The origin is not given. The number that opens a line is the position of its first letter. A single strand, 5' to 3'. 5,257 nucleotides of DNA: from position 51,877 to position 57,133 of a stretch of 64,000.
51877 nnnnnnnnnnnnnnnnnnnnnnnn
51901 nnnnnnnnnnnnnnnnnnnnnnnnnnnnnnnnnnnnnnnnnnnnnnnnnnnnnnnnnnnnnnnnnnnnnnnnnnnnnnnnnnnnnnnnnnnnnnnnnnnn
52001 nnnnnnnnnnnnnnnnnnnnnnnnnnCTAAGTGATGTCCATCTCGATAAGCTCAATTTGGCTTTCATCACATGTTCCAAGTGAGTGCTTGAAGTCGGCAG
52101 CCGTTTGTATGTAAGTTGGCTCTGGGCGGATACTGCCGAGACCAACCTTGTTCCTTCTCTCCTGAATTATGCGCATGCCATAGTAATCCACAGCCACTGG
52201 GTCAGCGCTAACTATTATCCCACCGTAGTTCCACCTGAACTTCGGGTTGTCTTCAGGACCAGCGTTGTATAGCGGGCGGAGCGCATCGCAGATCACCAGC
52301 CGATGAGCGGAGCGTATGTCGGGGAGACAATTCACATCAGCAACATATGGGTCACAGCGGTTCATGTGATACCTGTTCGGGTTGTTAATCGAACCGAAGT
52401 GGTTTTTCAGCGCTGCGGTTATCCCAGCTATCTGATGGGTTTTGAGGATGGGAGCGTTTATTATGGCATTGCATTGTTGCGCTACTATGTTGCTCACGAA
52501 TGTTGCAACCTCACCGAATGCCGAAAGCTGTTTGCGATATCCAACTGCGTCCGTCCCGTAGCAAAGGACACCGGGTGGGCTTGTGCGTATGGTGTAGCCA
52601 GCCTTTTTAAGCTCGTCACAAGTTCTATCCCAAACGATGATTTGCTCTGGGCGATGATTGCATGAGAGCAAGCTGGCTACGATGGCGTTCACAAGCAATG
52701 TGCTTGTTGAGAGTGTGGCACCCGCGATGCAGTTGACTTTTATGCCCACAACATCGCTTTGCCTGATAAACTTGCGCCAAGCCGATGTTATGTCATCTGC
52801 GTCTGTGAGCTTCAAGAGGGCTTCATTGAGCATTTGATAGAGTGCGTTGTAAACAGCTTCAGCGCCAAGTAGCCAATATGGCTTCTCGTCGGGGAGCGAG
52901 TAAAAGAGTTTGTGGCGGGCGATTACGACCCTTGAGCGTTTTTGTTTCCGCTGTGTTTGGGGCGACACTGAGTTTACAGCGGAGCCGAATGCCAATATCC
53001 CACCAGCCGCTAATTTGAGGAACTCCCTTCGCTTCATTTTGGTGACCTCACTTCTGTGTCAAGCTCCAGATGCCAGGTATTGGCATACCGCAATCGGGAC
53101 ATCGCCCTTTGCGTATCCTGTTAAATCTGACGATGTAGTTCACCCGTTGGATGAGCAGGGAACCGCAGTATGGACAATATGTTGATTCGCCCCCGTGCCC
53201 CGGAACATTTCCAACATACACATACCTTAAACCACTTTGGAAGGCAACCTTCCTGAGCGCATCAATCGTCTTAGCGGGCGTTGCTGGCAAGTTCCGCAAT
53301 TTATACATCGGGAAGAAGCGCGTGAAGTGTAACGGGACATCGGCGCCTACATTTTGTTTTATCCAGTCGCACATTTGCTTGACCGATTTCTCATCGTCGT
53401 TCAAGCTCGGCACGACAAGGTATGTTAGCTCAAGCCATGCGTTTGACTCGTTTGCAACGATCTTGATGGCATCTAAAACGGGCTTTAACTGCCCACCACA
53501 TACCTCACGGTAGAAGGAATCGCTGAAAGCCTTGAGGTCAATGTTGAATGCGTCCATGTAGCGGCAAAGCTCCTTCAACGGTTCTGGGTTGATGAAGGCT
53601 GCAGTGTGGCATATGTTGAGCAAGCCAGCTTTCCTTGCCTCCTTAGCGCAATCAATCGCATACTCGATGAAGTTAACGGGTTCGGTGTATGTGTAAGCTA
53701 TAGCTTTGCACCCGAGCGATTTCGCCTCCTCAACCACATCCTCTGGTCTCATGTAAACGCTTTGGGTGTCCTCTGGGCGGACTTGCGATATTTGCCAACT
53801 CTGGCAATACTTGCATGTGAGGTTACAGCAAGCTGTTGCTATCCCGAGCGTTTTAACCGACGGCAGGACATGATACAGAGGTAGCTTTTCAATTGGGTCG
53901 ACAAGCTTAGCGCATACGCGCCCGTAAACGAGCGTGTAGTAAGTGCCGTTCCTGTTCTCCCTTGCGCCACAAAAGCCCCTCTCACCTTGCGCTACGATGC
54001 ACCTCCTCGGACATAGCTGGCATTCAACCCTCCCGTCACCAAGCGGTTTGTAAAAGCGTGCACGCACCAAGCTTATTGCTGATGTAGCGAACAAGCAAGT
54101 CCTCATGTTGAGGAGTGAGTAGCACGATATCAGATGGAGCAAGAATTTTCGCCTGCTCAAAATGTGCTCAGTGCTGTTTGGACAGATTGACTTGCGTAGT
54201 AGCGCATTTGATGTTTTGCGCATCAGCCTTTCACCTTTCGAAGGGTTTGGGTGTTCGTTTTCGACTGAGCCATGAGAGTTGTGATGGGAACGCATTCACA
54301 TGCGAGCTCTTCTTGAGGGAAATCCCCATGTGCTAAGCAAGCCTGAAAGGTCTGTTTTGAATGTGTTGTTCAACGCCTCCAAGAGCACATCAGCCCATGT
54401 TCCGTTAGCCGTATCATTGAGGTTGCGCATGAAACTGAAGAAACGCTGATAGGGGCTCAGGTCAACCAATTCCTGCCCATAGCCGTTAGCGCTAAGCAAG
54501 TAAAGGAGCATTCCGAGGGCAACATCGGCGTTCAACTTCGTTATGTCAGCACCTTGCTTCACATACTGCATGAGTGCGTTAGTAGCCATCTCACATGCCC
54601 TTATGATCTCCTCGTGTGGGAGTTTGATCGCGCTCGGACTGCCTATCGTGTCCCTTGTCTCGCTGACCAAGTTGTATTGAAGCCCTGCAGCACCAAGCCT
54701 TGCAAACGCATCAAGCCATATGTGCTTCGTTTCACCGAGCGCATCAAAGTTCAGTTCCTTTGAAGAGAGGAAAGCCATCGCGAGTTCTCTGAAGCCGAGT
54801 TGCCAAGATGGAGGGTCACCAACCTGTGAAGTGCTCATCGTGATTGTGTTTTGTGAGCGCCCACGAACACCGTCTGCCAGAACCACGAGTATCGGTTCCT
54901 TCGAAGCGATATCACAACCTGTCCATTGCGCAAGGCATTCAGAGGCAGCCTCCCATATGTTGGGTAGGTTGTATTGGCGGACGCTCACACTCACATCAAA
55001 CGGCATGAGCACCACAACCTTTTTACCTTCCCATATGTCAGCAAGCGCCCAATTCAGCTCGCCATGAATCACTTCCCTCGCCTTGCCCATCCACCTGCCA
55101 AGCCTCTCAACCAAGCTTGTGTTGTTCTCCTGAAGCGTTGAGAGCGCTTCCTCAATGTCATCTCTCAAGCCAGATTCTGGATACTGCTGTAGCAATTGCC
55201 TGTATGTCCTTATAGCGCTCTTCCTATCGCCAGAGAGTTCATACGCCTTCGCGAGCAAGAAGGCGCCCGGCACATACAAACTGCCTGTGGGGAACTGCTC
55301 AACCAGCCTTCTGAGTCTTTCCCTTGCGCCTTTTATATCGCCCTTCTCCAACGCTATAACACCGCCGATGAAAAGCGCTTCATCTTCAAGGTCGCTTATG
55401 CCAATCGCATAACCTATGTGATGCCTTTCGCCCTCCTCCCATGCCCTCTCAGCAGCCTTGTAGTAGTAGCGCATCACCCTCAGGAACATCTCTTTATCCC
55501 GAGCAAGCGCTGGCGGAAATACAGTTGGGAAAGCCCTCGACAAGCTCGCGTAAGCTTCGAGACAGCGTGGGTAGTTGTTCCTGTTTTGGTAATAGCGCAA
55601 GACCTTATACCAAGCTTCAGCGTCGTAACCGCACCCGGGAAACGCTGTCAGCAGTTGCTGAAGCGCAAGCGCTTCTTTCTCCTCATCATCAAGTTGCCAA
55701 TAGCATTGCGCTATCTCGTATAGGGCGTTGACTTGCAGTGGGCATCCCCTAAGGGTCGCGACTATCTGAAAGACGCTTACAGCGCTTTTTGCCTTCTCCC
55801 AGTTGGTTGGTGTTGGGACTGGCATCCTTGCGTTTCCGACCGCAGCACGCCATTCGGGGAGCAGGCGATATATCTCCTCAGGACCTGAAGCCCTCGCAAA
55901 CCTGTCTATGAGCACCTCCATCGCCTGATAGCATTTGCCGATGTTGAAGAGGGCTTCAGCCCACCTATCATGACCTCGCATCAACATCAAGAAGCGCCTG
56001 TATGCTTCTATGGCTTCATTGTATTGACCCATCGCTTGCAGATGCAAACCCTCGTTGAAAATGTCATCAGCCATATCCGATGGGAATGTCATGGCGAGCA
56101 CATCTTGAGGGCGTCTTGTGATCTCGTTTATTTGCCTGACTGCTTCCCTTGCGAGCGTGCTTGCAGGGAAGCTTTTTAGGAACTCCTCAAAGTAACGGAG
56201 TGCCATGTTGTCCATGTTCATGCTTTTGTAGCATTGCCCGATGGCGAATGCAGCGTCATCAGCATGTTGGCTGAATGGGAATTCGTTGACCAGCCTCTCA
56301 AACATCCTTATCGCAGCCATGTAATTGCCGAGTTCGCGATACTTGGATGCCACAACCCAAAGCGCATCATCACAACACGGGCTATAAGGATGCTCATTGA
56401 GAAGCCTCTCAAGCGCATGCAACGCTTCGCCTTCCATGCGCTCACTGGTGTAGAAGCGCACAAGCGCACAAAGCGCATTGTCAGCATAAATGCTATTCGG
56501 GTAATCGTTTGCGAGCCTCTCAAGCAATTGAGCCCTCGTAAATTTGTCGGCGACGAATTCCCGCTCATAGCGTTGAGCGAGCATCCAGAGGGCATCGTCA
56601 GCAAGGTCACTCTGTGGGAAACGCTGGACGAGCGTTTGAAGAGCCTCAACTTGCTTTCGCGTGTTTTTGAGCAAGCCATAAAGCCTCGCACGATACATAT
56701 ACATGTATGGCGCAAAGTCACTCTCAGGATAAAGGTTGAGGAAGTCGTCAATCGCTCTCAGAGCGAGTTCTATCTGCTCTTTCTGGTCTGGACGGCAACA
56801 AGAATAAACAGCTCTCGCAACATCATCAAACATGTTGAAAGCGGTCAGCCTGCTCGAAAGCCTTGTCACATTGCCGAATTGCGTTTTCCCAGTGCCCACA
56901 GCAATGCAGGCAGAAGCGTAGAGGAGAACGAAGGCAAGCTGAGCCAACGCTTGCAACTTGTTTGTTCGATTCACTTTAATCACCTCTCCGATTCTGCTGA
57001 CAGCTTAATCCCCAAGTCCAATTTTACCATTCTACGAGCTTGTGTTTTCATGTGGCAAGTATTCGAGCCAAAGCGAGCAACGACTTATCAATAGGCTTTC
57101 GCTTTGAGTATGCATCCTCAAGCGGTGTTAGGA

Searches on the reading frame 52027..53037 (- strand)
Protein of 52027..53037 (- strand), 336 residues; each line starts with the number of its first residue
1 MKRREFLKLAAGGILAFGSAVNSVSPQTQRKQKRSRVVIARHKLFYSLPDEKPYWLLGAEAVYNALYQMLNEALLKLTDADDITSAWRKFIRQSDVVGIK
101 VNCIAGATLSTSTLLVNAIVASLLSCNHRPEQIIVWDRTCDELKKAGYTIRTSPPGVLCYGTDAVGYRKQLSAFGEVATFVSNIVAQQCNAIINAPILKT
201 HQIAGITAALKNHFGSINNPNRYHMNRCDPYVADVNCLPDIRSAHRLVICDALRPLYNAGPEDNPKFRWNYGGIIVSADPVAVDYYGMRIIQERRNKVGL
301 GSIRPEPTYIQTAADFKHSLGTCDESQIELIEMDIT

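Call 27: search_protein_families(library=pfam, max_evalue=0.00001, proteins=[window:52027-53037:-])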
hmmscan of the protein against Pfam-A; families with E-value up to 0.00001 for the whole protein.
window:52027-53037:- (336 aa): 1 family
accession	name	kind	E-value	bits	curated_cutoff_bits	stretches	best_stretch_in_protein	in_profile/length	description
PF04015.17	DUF362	-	2.6e-20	73.8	24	1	97-288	1-199/200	Domain of unknown function (DUF362)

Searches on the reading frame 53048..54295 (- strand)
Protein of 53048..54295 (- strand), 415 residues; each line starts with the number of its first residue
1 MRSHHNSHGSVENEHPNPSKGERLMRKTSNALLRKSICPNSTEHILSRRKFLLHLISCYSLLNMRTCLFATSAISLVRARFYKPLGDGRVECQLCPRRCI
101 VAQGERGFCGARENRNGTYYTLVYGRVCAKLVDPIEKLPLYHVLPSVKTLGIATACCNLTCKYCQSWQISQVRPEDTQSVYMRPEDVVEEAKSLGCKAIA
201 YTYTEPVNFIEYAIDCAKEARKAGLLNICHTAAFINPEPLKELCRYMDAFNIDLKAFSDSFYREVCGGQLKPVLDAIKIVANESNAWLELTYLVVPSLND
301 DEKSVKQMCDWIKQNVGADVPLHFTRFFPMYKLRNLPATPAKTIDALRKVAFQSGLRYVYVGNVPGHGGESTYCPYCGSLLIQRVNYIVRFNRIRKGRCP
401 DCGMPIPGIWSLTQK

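Call 27: search_protein_families(library=pfam, max_evalue=0.00001, proteins=[window:53048-54295:-])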
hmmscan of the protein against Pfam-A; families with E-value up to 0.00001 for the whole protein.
window:53048-54295:- (415 aa): 1 family
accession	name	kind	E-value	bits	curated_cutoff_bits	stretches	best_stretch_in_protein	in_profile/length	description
PF04055.27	Radical_SAM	-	3.9e-16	60.1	29.5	1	154-302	4-158/166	Radical SAM superfamily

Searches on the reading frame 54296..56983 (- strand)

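Call 27: search_protein_families(library=pfam, max_evalue=0.00001, proteins=[window:54296-56983:-])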
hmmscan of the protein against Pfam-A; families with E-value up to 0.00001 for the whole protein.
window:54296-56983:- (895 aa): 12 families
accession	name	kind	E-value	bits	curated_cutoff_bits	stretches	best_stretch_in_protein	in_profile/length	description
PF13174.12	TPR_6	-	2e-32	110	26.3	0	575-604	4-33/33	Tetratricopeptide repeat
PF13525.12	YfiO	-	7.5e-21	75.3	25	1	151-248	25-133/203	Outer membrane lipoprotein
PF13428.12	TPR_14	-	1.1e-16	60.1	23.5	0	576-604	6-34/44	Tetratricopeptide repeat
PF07719.23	TPR_2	-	4.2e-13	48.7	27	0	308-336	4-32/34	Tetratricopeptide repeat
PF13424.12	TPR_12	-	1.3e-11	45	30.1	0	312-355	10-58/77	Tetratricopeptide repeat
PF13181.12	TPR_8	-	1.6e-11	43.8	25.7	0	575-602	5-32/34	Tetratricopeptide repeat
PF13432.12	TPR_16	-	2e-11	44.6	32.7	0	543-603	6-63/65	Tetratricopeptide repeat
PF00515.34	TPR_1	-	8.1e-09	35.4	27.8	0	309-330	5-26/34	Tetratricopeptide repeat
PF13512.12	TPR_18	-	6.1e-08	33.4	21.9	0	220-245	117-142/145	Tetratricopeptide repeat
PF14559.12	TPR_19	-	1.4e-07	32.2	25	0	544-603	1-57/68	Tetratricopeptide repeat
PF13176.12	TPR_7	-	5.2e-07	29.7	27.9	0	576-602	4-30/36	Tetratricopeptide repeat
PF24575.1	TPR_Slam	-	5.8e-06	27.1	35.2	0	578-604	54-80/104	Surface lipoprotein assembly modifier, N-terminal TPR repeats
